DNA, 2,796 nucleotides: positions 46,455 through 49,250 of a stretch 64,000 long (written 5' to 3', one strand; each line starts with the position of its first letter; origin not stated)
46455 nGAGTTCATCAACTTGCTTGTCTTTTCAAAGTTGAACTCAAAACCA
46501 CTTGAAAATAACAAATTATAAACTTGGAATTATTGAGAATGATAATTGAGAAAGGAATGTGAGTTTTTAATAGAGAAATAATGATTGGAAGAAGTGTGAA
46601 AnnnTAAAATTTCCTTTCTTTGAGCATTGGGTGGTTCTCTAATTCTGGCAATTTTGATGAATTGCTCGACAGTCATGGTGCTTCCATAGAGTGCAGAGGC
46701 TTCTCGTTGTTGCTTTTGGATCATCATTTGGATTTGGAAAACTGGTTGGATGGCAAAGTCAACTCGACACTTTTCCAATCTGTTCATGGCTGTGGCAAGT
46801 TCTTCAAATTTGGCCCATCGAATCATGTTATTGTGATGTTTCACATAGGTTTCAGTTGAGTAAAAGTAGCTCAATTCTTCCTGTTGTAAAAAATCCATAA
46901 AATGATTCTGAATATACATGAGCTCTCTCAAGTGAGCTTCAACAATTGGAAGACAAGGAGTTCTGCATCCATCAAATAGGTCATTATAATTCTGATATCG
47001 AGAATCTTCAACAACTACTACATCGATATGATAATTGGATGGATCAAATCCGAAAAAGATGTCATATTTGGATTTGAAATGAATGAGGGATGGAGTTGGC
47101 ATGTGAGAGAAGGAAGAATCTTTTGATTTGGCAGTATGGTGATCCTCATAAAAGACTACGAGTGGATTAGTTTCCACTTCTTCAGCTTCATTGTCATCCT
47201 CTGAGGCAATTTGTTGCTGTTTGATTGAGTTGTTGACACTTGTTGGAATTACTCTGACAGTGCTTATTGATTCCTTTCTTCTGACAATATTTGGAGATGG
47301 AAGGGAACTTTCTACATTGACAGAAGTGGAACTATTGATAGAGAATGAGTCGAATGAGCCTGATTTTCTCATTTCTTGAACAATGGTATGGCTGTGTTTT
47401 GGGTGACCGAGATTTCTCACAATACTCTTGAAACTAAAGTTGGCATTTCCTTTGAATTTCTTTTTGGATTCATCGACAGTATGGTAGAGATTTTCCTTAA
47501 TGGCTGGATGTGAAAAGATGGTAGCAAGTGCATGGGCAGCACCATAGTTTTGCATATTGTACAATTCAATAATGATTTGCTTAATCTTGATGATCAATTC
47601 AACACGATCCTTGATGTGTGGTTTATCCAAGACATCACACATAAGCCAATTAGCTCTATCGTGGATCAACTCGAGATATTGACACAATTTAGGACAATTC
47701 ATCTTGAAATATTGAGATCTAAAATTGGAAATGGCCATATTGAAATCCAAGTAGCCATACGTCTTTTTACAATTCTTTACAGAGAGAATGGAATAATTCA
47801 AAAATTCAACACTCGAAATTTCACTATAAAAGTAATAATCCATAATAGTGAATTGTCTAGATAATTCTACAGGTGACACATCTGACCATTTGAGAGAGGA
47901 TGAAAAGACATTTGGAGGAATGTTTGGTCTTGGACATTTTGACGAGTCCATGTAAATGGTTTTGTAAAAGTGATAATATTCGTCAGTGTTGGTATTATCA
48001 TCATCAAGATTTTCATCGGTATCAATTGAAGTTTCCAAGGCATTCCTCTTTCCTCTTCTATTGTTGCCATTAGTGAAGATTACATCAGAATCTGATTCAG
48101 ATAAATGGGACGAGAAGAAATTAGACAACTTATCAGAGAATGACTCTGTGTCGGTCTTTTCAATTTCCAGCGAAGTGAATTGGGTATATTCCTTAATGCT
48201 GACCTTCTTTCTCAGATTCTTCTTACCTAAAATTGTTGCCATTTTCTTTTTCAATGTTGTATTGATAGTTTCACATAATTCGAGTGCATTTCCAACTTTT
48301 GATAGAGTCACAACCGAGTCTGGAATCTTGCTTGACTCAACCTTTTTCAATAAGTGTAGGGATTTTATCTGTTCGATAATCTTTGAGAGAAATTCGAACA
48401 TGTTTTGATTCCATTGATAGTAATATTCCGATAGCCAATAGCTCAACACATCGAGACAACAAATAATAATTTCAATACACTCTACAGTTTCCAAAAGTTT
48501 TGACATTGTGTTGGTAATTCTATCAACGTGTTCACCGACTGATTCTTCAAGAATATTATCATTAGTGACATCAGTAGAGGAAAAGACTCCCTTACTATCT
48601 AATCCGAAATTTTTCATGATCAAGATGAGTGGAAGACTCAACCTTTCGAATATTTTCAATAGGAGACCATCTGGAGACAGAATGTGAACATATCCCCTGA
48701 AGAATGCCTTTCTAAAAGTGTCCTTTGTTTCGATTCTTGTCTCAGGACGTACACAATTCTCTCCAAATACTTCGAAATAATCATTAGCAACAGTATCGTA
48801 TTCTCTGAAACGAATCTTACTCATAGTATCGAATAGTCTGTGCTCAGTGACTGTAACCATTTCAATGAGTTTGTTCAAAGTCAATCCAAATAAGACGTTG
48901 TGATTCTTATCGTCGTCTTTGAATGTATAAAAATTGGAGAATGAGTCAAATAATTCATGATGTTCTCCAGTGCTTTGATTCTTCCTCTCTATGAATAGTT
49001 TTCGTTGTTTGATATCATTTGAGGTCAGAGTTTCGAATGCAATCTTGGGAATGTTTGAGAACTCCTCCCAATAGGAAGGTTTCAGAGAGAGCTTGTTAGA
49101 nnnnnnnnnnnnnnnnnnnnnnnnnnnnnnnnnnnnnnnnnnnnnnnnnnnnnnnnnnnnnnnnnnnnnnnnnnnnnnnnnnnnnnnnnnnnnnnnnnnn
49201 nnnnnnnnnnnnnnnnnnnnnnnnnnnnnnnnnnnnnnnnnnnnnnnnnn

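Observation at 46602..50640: Kinase-RasGEF fusion with atypical kinase motifs and an unresolved 5' end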

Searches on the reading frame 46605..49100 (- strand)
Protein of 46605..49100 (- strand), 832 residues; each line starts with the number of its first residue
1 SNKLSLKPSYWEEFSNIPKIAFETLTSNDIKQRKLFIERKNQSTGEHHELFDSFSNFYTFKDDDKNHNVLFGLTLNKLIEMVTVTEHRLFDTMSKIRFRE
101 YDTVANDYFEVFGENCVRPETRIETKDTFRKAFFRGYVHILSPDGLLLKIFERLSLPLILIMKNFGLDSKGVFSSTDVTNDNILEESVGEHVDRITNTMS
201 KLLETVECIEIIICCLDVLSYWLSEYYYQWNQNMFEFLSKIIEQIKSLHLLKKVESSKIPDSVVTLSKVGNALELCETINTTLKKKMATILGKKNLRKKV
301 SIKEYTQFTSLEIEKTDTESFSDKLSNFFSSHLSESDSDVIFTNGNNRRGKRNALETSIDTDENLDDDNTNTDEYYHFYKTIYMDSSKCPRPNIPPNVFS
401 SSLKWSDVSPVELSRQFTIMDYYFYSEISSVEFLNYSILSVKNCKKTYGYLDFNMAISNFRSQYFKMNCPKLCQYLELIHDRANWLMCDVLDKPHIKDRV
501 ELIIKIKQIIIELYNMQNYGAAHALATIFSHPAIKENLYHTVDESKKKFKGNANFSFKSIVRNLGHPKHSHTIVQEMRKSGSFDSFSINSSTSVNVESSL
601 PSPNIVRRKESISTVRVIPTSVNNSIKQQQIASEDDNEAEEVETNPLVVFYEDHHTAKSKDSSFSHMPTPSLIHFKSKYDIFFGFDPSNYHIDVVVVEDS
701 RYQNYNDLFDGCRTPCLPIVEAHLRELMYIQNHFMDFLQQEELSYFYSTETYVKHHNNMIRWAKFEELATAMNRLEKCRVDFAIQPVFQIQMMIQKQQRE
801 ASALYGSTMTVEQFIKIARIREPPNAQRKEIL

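Call 14: search_solved_structures(query=window:46605-49100:-, max_evalue=0.1, show_alignments=3)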
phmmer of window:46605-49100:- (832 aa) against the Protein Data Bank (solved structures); distinct sequences matched with E-value up to 0.1: 3.
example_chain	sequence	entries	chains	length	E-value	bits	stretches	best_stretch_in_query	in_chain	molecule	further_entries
4l9m_A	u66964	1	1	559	0.0025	19.5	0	469-534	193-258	RAS guanyl-releasing protein 1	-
6axf_A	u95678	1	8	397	0.08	14.5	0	467-551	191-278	RAS guanyl-releasing protein 2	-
8qat_A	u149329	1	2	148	0.096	14.2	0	502-597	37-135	Protein Hook homolog 3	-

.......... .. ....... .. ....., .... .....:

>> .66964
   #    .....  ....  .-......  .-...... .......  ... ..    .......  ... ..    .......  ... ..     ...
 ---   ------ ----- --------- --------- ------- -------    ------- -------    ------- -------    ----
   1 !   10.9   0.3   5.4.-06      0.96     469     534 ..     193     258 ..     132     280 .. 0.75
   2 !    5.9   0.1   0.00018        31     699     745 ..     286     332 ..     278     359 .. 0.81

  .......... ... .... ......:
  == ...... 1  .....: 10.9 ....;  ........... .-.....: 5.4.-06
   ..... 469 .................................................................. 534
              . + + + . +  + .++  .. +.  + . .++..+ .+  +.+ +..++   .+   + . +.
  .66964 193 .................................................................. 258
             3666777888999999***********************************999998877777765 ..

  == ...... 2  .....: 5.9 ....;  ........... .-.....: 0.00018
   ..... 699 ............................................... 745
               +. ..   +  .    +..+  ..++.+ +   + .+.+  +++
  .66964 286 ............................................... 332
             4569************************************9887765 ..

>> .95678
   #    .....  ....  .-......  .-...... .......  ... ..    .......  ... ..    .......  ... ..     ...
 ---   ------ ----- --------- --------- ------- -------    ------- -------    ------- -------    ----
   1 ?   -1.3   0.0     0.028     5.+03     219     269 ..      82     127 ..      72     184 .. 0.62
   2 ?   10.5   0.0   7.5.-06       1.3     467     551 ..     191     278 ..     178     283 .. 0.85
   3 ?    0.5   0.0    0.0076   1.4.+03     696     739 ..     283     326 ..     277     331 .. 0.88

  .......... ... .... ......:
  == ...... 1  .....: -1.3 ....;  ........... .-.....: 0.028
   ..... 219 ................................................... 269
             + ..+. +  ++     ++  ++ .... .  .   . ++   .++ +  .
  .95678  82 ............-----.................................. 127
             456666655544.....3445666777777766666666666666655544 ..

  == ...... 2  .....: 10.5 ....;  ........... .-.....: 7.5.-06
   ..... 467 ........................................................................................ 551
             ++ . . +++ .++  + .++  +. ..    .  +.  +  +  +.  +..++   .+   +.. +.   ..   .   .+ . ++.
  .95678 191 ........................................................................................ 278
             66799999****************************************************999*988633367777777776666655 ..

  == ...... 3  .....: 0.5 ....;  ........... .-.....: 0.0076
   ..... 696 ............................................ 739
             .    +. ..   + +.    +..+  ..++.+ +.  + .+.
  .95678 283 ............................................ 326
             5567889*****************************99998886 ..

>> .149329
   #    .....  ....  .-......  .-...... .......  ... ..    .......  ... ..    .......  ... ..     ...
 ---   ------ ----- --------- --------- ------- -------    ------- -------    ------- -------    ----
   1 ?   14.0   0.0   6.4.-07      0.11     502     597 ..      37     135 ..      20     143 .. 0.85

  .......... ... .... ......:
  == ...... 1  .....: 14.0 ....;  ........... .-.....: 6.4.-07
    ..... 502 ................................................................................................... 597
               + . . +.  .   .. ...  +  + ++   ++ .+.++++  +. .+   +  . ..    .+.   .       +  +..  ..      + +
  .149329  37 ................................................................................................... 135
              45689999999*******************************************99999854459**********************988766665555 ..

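Call 16: find_homologous_proteins(query=window:46605-49040:-, max_evalue=0.01)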
Query window:46605-49040:- (812 aa): 4 proteins with E <= 0.01 among 8000 candidates.
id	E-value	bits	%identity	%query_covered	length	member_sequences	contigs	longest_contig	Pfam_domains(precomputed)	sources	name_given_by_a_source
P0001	0.0e+0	1834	100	100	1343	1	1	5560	PF07714.24,PF00617.25,PF00069.32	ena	-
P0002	2.5e-279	947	52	100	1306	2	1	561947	PF07714.24,PF00617.25,PF00069.32,PF14531.13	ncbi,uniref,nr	ncbi:hypothetical protein FDP41_013067 [Naegleria fowleri]|uniref:non-specific serine/threonine prot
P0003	1.0e-277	942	51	100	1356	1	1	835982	PF07714.24,PF00617.25,PF00069.32,PF14531.13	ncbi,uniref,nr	ncbi:hypothetical protein C9374_009814 [Naegleria lovaniensis]|uniref:non-specific serine/threonine 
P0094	2.0e-254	865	49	100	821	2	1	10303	PF00617.25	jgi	-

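Call 17: find_encoding_contigs(protein=P0094, flank=6000, max_places=3)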
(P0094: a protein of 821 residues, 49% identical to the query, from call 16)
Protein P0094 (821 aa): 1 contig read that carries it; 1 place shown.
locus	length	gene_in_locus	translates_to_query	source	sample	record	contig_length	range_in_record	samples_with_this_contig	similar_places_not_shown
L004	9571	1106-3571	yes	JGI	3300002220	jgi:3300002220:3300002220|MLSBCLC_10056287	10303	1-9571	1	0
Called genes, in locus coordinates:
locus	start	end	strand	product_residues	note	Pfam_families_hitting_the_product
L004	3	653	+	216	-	?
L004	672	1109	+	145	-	-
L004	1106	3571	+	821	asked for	PF00617:RasGEF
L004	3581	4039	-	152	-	PF00009:GTP_EFTU (weak), PF00071:Ras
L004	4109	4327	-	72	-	PF00071:Ras, PF08477:Roc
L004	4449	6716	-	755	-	-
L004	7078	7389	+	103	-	PF01156:IU_nuc_hydro (weak)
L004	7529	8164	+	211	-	PF01156:IU_nuc_hydro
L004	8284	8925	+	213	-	PF02214:BTB_2 (weak)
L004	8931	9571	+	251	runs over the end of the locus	PF02214:BTB_2 (weak)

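Call 56: find_homologous_proteins(query=A4, max_evalue=0.001)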
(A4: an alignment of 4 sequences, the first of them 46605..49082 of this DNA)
Query A4 (4 sequences) (826 aa, profile of the alignment): 4 proteins with E <= 0.001 among 7423 candidates.
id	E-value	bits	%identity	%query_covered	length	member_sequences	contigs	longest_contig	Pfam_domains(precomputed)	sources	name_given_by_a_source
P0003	0.0e+0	1584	52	100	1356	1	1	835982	PF07714.24,PF00617.25,PF00069.32,PF14531.13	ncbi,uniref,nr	ncbi:hypothetical protein C9374_009814 [Naegleria lovaniensis]|uniref:non-specific serine/threonine 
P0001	0.0e+0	1571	100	100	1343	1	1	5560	PF07714.24,PF00617.25,PF00069.32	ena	-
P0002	0.0e+0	1560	53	100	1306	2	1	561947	PF07714.24,PF00617.25,PF00069.32,PF14531.13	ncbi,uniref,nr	ncbi:hypothetical protein FDP41_013067 [Naegleria fowleri]|uniref:non-specific serine/threonine prot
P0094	0.0e+0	1483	50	100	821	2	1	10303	PF00617.25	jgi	-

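Call 57: search_solved_structures(query=A4, max_evalue=0.01, show_alignments=3)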
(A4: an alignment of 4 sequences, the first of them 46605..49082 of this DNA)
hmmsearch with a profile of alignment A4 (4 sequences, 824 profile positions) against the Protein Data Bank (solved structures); distinct sequences matched with E-value up to 0.01: 1.
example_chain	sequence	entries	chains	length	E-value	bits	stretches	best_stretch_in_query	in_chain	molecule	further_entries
6axf_A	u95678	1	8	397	0.0011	20.6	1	455-526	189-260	RAS guanyl-releasing protein 2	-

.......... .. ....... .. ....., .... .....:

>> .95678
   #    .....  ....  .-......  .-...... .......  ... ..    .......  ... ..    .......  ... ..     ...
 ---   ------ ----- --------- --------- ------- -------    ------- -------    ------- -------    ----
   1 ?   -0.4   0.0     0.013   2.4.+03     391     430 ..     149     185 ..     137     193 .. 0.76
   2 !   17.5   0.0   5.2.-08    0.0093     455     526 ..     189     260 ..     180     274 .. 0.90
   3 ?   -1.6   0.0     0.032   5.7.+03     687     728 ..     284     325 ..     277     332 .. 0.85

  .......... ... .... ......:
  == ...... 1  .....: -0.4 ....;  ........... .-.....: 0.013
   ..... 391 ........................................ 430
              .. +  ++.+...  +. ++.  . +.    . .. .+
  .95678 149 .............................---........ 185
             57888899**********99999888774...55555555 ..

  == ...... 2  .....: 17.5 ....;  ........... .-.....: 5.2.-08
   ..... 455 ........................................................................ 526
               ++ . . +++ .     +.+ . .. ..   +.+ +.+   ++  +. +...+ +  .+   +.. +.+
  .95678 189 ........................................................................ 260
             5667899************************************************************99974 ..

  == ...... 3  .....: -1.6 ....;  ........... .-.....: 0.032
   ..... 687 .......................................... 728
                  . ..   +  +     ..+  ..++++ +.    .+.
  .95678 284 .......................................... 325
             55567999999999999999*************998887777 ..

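Call 72: predict_structure(alignment_id=A4)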
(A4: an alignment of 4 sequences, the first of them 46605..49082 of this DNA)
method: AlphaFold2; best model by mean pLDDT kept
length: 826 residues; sequences in the alignment: 4
mean_pLDDT: 35.0   pTM: 0.28
mean pLDDT of the five models: 35.0, 34.7, 34.0, 33.6, 33.4
residues with pLDDT >= 90: 0; 70-90: 22; 50-70: 67; < 50: 737
segments of 3 or more residues with pLDDT < 50: 1-151, 161-197, 222-228, 285-406, 408-486, 488-494, 497-826
pLDDT, mean of each block of 10 residues (from residue 1): 27 32 40 47 38 33 31 30 28 29 30 30 31 34 46 54 35 30 34 42 53 54 49 58 68 67 75 74 45 28 25 30 27 24 23 25 28 27 29 37 47 39 32 30 28 23 37 45 45 48 45 41 38 37 34 31 27 25 22 24 21 23 23 24 23 25 25 29 26 29 29 31 32 30 30 31 33 30 32 32 34 32 31
secondary structure, 60 per line:
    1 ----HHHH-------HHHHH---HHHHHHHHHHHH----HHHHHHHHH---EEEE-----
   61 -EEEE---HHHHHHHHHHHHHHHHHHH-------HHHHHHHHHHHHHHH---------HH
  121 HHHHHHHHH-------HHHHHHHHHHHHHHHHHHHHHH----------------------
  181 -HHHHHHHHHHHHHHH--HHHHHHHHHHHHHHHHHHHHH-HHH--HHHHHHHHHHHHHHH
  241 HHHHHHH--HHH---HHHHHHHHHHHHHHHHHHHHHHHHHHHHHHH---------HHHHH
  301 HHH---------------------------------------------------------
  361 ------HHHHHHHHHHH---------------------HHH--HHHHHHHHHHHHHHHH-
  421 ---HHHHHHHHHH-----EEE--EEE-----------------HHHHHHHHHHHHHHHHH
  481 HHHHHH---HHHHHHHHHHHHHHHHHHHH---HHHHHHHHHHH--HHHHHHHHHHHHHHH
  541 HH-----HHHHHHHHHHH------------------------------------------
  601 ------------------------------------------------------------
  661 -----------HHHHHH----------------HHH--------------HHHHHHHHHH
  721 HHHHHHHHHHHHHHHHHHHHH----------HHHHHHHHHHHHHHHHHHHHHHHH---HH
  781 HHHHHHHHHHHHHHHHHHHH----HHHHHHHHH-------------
elements in order (helices of 4 or more, strands of 3 or more residues): H5-8 H16-20 H24-35 H40-48 E52-55 E62-65 H69-87 H95-109 H119-129 H137-158 H182-196 H199-219 H226-247 H256-286 H296-303 H367-377 H404-419 H424-433 E439-441 E444-446 H464-486 H490-509 H513-523 H526-542 H548-558 H672-677 H711-741 H752-775 H779-800 H805-813

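Call 73: search_protein_families(library=pfam, alignment_id=A4, max_evalue=1)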
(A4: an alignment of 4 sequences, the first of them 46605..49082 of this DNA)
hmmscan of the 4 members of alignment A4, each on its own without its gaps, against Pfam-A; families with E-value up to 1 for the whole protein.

A. member 1, window:46605-49082:- (826 aa): 3 families
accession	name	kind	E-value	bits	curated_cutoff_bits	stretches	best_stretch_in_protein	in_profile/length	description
PF00617.24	RasGEF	-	9e-17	62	23.1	2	406-554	1-125/181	RasGEF domain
PF00618.25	RasGEF_N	-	0.0015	19.2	28.3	1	119-232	21-100/106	RasGEF N-terminal motif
PF17403.7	Nrap_D2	-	0.058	13.6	33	1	12-72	60-122/151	Nrap protein PAP/OAS-like domain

B. families by the number of members that match (of 4 scanned): 4 families
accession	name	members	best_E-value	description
PF00617.24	RasGEF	4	2.6e-18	RasGEF domain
PF00618.25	RasGEF_N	2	0.00025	RasGEF N-terminal motif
PF14196.11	ATC_hydrolase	1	0.013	L-2-amino-thiazoline-4-carboxylic acid hydrolase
PF17403.7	Nrap_D2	1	0.058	Nrap protein PAP/OAS-like domain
